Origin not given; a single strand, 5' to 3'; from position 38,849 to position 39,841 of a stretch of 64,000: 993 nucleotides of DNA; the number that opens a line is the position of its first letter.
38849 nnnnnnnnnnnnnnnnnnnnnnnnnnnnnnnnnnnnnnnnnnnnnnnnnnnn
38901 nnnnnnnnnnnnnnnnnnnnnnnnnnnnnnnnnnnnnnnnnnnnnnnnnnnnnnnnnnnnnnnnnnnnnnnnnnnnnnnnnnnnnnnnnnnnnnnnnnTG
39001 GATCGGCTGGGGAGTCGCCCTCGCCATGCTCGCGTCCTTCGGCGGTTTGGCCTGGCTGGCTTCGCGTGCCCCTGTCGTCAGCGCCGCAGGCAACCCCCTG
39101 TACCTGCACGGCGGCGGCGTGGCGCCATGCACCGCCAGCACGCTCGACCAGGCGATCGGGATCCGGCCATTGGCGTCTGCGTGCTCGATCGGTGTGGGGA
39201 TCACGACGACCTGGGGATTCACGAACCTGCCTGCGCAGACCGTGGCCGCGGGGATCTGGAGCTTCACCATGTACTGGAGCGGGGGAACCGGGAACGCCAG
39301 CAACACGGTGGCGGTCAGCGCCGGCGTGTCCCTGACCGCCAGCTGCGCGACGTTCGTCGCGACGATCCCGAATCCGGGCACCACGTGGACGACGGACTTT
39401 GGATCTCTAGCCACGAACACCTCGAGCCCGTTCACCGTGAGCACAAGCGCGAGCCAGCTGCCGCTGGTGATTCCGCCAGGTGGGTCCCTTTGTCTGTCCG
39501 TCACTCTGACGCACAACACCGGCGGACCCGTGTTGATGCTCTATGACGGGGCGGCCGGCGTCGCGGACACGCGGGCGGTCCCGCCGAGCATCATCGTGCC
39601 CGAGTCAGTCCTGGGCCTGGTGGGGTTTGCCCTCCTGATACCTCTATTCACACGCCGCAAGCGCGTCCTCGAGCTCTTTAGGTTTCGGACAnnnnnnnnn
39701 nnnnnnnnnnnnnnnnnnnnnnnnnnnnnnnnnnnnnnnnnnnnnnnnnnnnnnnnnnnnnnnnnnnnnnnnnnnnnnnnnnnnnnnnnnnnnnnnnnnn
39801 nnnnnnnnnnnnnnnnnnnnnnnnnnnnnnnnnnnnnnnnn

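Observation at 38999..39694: GT2 synthase carries a C-terminal TM anchor, extracytoplasmic domain and PEP-CTERM-like sorting tail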

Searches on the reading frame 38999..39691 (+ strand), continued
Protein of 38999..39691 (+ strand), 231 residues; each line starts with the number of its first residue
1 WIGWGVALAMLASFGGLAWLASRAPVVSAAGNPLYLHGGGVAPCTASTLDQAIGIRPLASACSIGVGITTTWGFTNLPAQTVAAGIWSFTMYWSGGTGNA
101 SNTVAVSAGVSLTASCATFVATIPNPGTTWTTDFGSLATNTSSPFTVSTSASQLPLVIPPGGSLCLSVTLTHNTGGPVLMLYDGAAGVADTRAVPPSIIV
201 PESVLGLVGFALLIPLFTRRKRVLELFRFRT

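Call 64: list_cluster_members(proteins=[P0398, P0402, P0400, P0417, P0413, P0387, P0414, P0409, P0391, P0394])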
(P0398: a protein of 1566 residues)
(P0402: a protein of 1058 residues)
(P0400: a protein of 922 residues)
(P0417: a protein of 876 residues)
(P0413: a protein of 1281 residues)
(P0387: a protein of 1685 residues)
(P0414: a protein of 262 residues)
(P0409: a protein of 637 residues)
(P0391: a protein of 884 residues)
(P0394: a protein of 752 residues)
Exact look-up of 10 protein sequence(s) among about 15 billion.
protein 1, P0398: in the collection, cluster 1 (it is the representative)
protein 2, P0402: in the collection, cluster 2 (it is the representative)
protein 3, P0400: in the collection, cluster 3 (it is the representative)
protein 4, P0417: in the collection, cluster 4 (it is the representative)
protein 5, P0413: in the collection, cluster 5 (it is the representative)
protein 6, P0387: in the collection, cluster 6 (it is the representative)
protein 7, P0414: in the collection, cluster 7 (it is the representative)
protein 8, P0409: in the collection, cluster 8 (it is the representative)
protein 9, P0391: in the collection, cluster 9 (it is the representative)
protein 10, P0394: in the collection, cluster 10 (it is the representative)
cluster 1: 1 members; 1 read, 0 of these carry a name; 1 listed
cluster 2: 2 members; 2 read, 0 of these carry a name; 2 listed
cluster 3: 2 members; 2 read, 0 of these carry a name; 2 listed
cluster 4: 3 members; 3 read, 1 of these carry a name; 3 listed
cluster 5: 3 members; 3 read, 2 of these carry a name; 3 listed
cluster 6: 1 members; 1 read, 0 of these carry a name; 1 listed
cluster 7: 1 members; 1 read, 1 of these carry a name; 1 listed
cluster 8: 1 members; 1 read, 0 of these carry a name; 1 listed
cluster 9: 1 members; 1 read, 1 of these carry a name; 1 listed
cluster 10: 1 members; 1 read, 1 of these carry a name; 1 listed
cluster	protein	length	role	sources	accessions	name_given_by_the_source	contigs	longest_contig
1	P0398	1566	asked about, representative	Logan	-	-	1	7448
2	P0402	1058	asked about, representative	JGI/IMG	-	-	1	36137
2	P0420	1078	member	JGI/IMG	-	-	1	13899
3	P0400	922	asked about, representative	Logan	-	-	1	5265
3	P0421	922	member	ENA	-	-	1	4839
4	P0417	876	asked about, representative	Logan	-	-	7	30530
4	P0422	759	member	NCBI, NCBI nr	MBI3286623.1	MAG: glycosyltransferase, partial [Chloroflexi bacterium] | glycosyltransferase [Chloroflexota bacterium]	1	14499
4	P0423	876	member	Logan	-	-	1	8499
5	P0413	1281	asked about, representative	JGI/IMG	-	cellulose synthase/poly-beta-1,6-N-acetylglucosamine synthase-like ...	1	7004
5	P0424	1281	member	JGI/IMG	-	cellulose synthase/poly-beta-1,6-N-acetylglucosamine synthase-like ...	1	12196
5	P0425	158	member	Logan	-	-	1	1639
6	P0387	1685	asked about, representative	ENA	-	-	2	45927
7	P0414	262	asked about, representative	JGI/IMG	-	hypothetical protein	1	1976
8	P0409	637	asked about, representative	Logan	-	-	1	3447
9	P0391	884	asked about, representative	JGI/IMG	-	cellulose synthase/poly-beta-1,6-N-acetylglucosamine synthase-like glycosyltransferase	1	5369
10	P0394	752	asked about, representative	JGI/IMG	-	cellulose synthase/poly-beta-1,6-N-acetylglucosamine synthase-like glycosyltransferase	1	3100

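Call 65: find_encoding_contigs(protein=P0402, flank=7000, max_places=1)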
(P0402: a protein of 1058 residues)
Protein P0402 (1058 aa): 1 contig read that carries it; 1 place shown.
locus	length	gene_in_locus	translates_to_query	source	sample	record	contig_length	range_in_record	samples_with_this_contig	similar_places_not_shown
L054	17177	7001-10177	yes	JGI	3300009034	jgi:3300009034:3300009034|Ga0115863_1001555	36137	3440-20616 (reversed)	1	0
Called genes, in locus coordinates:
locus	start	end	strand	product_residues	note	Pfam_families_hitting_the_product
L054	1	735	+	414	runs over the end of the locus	PF02608:Bmp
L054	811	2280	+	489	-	PF00005:ABC_tran, PF13304:AAA_21 (faint), PF00005:ABC_tran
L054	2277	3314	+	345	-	PF02653:BPD_transp_2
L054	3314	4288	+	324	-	PF02653:BPD_transp_2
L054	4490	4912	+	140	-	PF13581:HATPase_c_2 (weak), PF02518:HATPase_c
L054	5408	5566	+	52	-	-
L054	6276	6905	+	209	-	-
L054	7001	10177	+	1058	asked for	PF00072:Response_reg, PF00535:Glycos_transf_2, PF13641:Glyco_tranf_2_3, PF13632:Glyco_trans_2_3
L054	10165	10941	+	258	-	PF00142:Fer4_NifH (weak), PF01656:CbiA, PF02374:ArsA_ATPase (faint), PF06564:CBP_BcsQ (faint), PF09140:MipZ, PF10609:ParA, PF13614:AAA_31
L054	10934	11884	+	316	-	-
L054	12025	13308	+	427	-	PF00535:Glycos_transf_2, PF13489:Methyltransf_23, PF08241:Methyltransf_11, PF08242:Methyltransf_12 (weak), PF13649:Methyltransf_25, PF13847:Methyltransf_31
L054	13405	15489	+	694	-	-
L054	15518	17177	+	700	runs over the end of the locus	-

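Call 66: find_encoding_contigs(protein=P0417, flank=7000, max_places=1)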
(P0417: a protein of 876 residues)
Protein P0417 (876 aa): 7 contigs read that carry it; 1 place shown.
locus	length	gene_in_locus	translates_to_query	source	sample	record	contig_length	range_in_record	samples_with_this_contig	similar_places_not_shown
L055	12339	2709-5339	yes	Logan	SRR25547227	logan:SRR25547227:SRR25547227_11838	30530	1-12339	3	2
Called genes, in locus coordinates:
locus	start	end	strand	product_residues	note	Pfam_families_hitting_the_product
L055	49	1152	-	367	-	-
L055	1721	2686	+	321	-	PF00990:GGDEF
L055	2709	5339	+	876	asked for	PF00072:Response_reg, PF00535:Glycos_transf_2, PF13506:Glyco_transf_21 (weak), PF13641:Glyco_tranf_2_3, PF13632:Glyco_trans_2_3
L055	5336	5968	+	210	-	-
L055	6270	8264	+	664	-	-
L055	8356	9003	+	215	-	PF09335:VTT_dom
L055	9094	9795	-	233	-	-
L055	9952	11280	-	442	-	PF00083:Sugar_tr (faint), PF13347:MFS_2, PF07690:MFS_1, PF12832:MFS_1_like (weak), PF03209:PUCC, PF11700:ATG22, PF07690:MFS_1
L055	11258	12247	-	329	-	PF02129:Peptidase_S15 (weak), PF00561:Abhydrolase_1, PF12146:Hydrolase_4, PF12697:Abhydrolase_6, PF00326:Peptidase_S9 (faint)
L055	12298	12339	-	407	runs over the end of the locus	PF13367:PrsW-protease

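Call 76: search_protein_families(library=pfam, proteins=[L055:6270-8261:+, L054:13405-15486:+, L054:10934-11881:+, L052:3805-5850:+], max_evalue=0.01)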
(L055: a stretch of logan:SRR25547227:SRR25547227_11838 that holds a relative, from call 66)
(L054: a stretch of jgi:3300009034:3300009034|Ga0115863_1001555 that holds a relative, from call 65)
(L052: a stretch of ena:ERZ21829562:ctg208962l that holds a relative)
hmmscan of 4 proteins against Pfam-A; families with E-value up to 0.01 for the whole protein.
L055:6270-8261:+ (664 aa): 0 families

L054:13405-15486:+ (694 aa): 0 families

L054:10934-11881:+ (316 aa): 0 families

L052:3805-5850:+ (682 aa): 7 families
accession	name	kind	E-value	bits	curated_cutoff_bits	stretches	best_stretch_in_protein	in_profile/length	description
PF00535.33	Glycos_transf_2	-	4.3e-20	72.8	23.3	1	85-193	1-107/168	Glycosyl transferase family 2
PF13641.12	Glyco_tranf_2_3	-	1.1e-19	71.9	27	1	84-324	3-229/230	Glycosyltransferase like family 2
PF13632.12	Glyco_trans_2_3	-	2.7e-18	67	27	1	168-404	2-191/198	Glycosyl transferase family group 2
PF22807.2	TrAA12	-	7.3e-05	21.7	30.9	1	37-64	384-411/463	TrAA12-like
PF13704.12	Glyco_tranf_2_4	-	0.0024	18.8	27.5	1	92-174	2-81/98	Glycosyl transferase family 2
PF10111.15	Glyco_tranf_2_2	-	0.0054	16.7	27.3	0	86-186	2-103/276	Glycosyltransferase like family 2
PF13506.12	Glyco_transf_21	-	0.0095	15.9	21.7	0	251-323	95-173/174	Glycosyl transferase family 21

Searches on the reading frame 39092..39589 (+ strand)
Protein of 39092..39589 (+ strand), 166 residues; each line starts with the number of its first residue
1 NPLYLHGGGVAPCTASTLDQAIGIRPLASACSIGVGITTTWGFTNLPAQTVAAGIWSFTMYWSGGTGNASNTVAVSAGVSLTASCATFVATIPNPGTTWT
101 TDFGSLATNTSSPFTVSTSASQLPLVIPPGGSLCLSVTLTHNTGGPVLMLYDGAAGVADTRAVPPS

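Call 13: search_protein_families(library=ncbifam, proteins=[window:39092-39589:+], max_evalue=10)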
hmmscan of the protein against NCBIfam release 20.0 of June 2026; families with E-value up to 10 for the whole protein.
window:39092-39589:+ (166 aa): 0 families

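Call 14: search_protein_families(library=pfam, proteins=[window:39092-39589:+], max_evalue=10)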
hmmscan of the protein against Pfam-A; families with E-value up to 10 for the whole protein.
window:39092-39589:+ (166 aa): 2 families
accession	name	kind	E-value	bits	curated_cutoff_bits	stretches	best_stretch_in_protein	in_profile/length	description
PF15780.11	ASH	-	0.089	13.4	27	1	88-146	27-81/98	Abnormal spindle-like microcephaly-assoc'd, ASPM-SPD-2-Hydin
PF00608.22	Adeno_shaft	-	0.22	11.6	30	1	104-119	27-42/44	Adenoviral fibre protein (repeat/shaft region)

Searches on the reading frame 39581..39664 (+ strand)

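Call 13: search_protein_families(library=ncbifam, proteins=[window:39581-39664:+], max_evalue=10)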
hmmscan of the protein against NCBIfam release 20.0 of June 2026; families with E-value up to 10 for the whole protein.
seq(28 aa): 1 family
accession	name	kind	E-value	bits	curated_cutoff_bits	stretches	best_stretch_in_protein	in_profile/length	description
TIGR04564.1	Synergist_CTERM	domain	0.14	12.3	22.5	1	12-28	8-27/27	Synerg-CTERM sorting domain-containing protein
